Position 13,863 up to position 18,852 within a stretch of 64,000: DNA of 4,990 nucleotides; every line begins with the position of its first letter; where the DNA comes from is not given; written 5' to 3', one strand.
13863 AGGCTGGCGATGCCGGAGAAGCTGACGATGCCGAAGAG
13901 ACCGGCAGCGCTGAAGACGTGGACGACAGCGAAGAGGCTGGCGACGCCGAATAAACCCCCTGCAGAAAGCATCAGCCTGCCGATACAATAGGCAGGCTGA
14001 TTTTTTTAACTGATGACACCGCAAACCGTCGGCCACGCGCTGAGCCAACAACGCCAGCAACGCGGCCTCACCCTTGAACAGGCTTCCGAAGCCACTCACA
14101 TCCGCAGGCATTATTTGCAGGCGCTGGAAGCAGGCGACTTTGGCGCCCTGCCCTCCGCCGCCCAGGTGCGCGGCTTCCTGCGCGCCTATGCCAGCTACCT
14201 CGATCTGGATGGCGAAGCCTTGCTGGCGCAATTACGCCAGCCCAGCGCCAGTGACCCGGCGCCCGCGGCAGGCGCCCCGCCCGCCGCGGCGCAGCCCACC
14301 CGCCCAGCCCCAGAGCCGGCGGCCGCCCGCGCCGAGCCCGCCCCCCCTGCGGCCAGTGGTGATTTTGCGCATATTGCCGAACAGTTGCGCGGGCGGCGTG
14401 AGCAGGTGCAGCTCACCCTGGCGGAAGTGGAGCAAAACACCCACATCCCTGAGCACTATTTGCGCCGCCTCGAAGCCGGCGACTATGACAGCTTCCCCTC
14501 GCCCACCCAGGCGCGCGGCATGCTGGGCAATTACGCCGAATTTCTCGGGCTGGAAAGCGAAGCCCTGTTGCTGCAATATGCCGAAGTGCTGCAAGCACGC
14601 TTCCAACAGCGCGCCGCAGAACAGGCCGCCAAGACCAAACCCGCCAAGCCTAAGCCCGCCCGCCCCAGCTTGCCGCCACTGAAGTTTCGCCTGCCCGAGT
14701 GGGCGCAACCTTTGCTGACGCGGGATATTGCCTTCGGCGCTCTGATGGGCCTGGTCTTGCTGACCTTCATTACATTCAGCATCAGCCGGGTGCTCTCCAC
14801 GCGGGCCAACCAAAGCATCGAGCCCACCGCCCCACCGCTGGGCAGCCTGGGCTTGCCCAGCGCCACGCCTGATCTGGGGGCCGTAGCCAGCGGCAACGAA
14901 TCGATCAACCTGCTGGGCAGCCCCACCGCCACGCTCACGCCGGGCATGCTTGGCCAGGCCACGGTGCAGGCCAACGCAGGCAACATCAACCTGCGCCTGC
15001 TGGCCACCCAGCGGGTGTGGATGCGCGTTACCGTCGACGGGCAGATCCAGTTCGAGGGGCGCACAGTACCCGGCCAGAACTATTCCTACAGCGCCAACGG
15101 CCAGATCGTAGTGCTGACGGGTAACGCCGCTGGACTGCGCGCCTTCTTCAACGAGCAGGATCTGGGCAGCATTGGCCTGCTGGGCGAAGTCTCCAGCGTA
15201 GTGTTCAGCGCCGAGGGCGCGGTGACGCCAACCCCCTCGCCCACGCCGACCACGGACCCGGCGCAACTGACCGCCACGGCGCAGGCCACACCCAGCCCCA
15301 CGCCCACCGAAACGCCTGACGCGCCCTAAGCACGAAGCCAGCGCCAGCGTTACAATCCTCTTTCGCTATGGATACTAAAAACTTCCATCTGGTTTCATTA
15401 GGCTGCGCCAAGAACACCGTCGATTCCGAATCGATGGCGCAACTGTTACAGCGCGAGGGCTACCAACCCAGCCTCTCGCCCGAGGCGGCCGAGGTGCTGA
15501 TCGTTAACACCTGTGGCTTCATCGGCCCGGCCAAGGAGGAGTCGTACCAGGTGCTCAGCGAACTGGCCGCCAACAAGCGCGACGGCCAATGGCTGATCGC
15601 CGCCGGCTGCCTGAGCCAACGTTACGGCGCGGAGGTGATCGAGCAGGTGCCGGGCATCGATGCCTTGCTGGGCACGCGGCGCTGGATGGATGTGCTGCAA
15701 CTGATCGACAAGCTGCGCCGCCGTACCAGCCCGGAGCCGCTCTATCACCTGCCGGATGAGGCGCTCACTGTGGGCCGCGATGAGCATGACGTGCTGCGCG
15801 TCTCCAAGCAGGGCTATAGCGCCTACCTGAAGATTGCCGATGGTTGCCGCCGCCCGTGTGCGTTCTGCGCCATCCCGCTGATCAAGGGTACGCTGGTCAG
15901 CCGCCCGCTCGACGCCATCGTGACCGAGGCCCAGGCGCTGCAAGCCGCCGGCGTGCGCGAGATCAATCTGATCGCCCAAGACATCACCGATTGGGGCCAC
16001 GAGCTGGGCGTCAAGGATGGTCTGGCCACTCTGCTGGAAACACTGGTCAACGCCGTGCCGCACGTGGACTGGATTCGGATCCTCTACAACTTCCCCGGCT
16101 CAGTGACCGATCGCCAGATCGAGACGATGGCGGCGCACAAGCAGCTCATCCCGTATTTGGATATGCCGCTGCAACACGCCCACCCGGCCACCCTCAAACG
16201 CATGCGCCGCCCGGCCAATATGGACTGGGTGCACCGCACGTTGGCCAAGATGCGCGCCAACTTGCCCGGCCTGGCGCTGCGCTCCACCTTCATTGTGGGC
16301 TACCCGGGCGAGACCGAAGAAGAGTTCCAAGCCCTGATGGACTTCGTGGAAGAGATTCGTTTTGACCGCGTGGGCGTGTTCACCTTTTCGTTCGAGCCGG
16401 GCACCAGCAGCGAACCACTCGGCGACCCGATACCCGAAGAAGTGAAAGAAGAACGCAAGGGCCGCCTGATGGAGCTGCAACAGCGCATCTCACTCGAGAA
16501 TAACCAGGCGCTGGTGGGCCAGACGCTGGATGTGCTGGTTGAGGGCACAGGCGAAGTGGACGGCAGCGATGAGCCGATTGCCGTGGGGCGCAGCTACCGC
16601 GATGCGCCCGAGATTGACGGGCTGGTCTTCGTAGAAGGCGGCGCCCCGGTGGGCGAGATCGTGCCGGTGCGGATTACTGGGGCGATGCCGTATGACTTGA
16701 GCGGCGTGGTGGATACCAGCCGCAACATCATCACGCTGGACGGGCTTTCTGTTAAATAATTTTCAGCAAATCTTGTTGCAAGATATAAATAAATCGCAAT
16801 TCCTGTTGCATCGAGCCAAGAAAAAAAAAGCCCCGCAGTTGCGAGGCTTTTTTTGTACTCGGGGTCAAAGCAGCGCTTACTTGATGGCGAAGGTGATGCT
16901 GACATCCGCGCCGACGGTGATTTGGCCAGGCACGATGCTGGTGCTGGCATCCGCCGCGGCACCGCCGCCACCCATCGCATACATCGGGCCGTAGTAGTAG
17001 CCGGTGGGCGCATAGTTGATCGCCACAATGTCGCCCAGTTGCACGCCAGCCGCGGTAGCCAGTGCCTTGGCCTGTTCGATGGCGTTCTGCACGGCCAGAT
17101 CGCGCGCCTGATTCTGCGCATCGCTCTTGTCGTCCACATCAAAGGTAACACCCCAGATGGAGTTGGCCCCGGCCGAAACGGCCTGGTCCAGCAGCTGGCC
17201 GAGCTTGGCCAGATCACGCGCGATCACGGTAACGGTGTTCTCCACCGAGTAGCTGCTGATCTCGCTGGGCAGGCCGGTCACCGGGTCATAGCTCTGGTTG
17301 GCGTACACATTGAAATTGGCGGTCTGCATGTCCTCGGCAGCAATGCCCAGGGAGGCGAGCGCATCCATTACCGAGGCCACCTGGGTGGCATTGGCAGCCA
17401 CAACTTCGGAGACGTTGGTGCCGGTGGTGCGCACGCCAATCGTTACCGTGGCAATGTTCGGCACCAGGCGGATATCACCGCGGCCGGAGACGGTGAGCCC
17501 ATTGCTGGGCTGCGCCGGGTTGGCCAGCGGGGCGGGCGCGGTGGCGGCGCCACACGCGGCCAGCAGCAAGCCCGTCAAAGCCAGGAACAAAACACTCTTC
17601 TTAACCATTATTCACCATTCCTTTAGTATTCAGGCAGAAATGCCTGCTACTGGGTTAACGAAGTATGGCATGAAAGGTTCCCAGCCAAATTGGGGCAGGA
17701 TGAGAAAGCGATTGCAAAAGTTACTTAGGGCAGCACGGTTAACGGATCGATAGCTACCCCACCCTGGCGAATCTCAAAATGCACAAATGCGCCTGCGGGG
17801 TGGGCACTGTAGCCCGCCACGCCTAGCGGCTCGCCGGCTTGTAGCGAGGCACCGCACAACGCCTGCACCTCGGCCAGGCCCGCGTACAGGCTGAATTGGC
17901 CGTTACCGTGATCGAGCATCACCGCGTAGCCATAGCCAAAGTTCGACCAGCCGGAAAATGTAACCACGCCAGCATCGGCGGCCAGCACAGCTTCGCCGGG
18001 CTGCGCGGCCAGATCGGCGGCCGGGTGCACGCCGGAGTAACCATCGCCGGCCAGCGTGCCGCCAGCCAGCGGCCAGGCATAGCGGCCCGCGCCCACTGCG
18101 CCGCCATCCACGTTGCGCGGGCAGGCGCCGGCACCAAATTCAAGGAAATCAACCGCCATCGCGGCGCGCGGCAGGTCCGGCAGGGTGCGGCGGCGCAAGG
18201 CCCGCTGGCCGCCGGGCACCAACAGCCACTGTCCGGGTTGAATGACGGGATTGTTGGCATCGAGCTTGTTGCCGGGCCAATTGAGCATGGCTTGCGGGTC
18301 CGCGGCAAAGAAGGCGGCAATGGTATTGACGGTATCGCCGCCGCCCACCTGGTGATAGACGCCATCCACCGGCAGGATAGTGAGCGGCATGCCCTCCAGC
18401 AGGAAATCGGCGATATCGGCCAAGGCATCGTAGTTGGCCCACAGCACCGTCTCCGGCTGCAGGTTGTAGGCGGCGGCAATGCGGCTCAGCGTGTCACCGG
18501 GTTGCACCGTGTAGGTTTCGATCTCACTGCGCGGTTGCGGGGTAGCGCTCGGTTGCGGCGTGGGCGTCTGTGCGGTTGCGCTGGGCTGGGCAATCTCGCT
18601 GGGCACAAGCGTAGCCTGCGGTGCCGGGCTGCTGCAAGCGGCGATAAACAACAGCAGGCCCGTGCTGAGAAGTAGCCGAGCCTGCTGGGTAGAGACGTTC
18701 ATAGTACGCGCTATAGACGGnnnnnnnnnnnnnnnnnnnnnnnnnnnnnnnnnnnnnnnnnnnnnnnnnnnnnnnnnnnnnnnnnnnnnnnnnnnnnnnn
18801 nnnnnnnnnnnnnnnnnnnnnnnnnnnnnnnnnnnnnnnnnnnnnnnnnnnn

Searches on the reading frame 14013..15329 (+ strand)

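Call 8: search_protein_families(library=pfam, proteins=[window:14013-15329:+], max_evalue=0.001)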
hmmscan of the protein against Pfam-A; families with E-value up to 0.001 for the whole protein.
window:14013-15329:+ (438 aa): 5 families
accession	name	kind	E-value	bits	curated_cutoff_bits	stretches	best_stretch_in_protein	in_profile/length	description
PF13413.12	HTH_25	-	7.7e-45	151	24.6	2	10-69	2-61/62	Helix-turn-helix domain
PF13560.12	HTH_31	-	7.9e-12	45.7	27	2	7-60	3-55/64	Helix-turn-helix domain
PF12844.13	HTH_19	-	7.3e-11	42.3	30.2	1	9-72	3-60/64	Helix-turn-helix domain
PF13464.11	RodZ_C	-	9.4e-10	38.7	23.9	1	329-385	2-59/72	RodZ C-terminal domain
PF01381.28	HTH_3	-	4.1e-07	30.4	23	1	11-52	2-41/55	Helix-turn-helix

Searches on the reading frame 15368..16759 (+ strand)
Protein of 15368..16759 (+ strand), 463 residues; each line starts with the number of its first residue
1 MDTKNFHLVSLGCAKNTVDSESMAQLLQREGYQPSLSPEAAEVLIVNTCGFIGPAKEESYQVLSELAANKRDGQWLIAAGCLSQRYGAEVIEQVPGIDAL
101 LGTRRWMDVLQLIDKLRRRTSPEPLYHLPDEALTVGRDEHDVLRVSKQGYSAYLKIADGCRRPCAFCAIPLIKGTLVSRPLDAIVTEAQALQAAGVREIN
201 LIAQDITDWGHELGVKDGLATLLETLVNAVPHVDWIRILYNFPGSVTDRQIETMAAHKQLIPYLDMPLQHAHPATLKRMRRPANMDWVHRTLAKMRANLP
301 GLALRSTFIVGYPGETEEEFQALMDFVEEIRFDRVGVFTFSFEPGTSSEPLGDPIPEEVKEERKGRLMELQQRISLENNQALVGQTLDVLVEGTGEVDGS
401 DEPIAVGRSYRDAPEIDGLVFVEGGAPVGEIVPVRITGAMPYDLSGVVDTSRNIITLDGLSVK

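Call 8: search_protein_families(library=pfam, proteins=[window:15368-16759:+], max_evalue=0.001)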
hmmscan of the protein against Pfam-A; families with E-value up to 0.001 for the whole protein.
window:15368-16759:+ (463 aa): 4 families
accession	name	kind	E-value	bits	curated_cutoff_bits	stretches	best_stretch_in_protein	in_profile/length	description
PF00919.26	UPF0004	-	3e-24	85.3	27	1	6-102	2-98/98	Uncharacterized protein family UPF0004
PF04055.27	Radical_SAM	-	9.2e-21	75.2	29.5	1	156-327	3-166/166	Radical SAM superfamily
PF18693.7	TRAM_2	-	1.9e-18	66.9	27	1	383-448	1-62/63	TRAM domain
PF01938.26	TRAM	-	5e-06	26.7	21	1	381-447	2-59/61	TRAM domain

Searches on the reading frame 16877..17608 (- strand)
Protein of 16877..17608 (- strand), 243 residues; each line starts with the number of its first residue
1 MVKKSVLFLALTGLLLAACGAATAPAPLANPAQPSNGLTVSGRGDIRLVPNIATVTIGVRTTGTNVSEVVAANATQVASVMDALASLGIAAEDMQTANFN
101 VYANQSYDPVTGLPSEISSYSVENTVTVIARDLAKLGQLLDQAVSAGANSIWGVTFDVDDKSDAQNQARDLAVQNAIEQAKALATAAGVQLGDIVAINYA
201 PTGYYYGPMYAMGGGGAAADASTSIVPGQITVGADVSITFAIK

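Call 8: search_protein_families(library=pfam, proteins=[window:16877-17608:-], max_evalue=0.001)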
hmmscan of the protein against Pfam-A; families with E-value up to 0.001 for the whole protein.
window:16877-17608:- (243 aa): 1 family
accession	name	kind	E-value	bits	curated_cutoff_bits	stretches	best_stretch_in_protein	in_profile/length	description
PF04402.19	SIMPL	-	1.3e-52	179.4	25.2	1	38-240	1-205/205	Protein of unknown function (DUF541)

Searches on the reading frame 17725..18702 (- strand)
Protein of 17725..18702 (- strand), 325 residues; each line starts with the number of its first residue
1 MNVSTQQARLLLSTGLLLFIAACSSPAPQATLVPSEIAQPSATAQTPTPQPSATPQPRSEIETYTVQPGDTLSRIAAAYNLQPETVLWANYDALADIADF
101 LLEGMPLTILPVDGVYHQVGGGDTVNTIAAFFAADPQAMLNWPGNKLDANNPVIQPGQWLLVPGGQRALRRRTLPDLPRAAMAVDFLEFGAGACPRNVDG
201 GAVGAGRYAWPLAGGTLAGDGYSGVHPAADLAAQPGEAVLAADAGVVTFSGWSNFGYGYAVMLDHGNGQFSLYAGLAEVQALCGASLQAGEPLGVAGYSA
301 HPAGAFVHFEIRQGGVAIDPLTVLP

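Call 8: search_protein_families(library=pfam, proteins=[window:17725-18702:-], max_evalue=0.001)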
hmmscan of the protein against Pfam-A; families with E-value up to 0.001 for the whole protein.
window:17725-18702:- (325 aa): 4 families
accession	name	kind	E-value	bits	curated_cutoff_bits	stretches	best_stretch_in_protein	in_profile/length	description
PF01551.29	Peptidase_M23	-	9.1e-20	71.1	28.7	1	225-320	2-96/96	Peptidase family M23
PF01476.26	LysM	-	8.5e-12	45.3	20.9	1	64-96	1-31/43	LysM domain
PF23473.1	LysM3_LYK4_5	-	3.8e-08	33.7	29.3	0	63-90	4-31/48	LYK4/5 LysM3 domain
PF23577.1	LysM_RLK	-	0.00059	20.3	27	0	63-84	2-23/44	LysM domain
